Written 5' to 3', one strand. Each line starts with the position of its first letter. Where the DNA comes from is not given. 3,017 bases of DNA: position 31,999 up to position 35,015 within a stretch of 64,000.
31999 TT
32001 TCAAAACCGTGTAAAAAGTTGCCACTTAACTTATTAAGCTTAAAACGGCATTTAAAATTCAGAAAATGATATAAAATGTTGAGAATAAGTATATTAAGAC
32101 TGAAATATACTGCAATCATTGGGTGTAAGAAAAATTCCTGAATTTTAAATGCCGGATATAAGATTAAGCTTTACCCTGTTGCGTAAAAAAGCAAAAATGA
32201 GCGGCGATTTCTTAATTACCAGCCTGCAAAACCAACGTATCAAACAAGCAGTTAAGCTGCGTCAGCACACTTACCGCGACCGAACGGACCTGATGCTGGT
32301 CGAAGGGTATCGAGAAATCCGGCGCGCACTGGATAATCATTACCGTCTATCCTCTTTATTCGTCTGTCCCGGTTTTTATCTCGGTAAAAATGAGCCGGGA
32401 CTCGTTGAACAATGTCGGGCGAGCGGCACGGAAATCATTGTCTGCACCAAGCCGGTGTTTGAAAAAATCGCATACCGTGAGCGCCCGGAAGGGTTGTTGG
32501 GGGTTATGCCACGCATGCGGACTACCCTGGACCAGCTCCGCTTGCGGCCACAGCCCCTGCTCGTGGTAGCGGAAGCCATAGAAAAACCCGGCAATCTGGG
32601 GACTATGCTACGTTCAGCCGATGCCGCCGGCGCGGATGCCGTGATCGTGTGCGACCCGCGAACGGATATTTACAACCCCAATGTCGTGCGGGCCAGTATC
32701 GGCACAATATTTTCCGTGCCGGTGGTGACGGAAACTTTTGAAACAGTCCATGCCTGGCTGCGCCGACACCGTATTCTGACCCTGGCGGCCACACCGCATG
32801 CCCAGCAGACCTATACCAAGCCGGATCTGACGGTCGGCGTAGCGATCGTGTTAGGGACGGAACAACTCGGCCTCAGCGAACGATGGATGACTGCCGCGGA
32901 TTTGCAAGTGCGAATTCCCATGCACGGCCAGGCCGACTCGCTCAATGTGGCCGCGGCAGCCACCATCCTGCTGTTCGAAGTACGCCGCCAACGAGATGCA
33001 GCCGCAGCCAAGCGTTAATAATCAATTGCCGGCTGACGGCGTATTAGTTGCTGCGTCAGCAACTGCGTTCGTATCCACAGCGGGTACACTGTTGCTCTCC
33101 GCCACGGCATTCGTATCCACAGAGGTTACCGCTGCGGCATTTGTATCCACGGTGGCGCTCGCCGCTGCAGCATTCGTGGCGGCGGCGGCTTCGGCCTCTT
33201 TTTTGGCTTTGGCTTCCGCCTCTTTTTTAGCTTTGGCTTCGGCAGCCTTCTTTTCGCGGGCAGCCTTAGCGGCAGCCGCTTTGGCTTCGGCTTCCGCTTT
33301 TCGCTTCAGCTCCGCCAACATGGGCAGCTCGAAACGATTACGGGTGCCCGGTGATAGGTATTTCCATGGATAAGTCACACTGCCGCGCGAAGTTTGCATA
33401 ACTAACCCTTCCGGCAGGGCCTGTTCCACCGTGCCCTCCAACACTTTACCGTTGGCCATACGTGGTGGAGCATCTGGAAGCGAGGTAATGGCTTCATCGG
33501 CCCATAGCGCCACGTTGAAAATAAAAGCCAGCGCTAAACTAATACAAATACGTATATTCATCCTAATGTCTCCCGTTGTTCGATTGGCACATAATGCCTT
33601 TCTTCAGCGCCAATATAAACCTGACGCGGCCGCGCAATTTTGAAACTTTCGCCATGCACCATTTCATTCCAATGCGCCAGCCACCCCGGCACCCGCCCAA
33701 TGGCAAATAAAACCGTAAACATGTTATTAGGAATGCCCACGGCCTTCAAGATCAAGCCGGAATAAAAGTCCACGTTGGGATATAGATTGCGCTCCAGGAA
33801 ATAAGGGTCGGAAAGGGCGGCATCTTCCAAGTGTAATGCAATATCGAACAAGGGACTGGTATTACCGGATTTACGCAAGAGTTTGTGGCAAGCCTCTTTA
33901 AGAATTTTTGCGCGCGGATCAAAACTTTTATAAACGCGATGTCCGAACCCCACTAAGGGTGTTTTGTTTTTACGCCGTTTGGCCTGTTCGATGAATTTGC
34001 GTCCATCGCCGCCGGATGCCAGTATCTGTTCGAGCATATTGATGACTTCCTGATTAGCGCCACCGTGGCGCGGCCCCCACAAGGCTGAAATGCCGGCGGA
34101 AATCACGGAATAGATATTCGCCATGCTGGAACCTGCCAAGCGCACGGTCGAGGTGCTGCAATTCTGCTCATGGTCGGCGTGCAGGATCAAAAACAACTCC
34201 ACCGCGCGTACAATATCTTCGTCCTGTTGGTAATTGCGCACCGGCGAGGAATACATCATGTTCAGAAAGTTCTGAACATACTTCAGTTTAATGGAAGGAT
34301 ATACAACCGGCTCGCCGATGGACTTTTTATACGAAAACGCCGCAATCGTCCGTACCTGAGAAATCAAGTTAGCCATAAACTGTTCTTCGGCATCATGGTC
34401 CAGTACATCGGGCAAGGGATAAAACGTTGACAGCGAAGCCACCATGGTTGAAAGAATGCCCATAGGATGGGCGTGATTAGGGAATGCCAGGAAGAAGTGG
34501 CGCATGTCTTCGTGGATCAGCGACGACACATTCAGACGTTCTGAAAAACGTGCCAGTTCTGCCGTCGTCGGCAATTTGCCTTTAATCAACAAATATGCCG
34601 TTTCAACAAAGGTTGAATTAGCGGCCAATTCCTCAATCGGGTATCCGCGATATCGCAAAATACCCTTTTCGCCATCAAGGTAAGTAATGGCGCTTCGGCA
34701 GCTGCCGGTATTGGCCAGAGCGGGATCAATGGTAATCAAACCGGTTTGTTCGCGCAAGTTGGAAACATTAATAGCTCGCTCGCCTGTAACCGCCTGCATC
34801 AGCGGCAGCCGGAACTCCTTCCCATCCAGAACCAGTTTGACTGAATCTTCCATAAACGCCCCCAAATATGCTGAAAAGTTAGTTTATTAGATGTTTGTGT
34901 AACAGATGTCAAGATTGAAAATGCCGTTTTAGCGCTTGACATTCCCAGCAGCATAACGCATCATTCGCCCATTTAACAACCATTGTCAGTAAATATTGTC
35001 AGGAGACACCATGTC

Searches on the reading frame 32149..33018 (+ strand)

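Call 79: search_protein_families(library=pfam, proteins=[window:32149-33018:+], max_evalue=0.001)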
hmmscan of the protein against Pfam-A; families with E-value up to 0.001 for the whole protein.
window:32149-33018:+ (289 aa): 3 families
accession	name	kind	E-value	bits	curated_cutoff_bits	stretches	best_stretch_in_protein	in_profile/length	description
PF00588.24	SpoU_methylase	-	1.3e-35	123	29.7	1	137-276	2-142/142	SpoU rRNA Methylase family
PF22435.1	MRM3-like_sub_bind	-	8e-19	68.3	27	1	28-118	1-84/84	MRM3-like substrate binding domain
PF08032.17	SpoU_sub_bind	-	4.7e-06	27.3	22.8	1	50-118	1-68/76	RNA 2'-O ribose methyltransferase substrate binding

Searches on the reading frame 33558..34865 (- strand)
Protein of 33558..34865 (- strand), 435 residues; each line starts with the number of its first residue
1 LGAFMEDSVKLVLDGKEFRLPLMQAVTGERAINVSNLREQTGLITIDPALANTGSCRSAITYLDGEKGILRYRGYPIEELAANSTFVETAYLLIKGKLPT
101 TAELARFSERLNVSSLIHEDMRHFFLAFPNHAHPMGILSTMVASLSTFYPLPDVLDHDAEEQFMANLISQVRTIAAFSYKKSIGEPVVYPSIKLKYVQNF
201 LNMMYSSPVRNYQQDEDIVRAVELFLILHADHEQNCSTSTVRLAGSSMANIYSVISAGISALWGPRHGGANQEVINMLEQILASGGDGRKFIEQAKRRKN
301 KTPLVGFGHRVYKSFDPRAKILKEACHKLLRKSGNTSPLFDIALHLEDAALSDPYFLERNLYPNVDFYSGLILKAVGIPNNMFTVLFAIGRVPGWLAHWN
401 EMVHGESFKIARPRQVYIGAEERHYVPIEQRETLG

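Call 79: search_protein_families(library=pfam, proteins=[window:33558-34865:-], max_evalue=0.001)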
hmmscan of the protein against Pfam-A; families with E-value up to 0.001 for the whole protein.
window:33558-34865:- (435 aa): 1 family
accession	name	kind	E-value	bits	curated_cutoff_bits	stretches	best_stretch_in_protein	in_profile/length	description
PF00285.26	Citrate_synt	-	3.8e-131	437.8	27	1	50-414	2-357/357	Citrate synthase, C-terminal domain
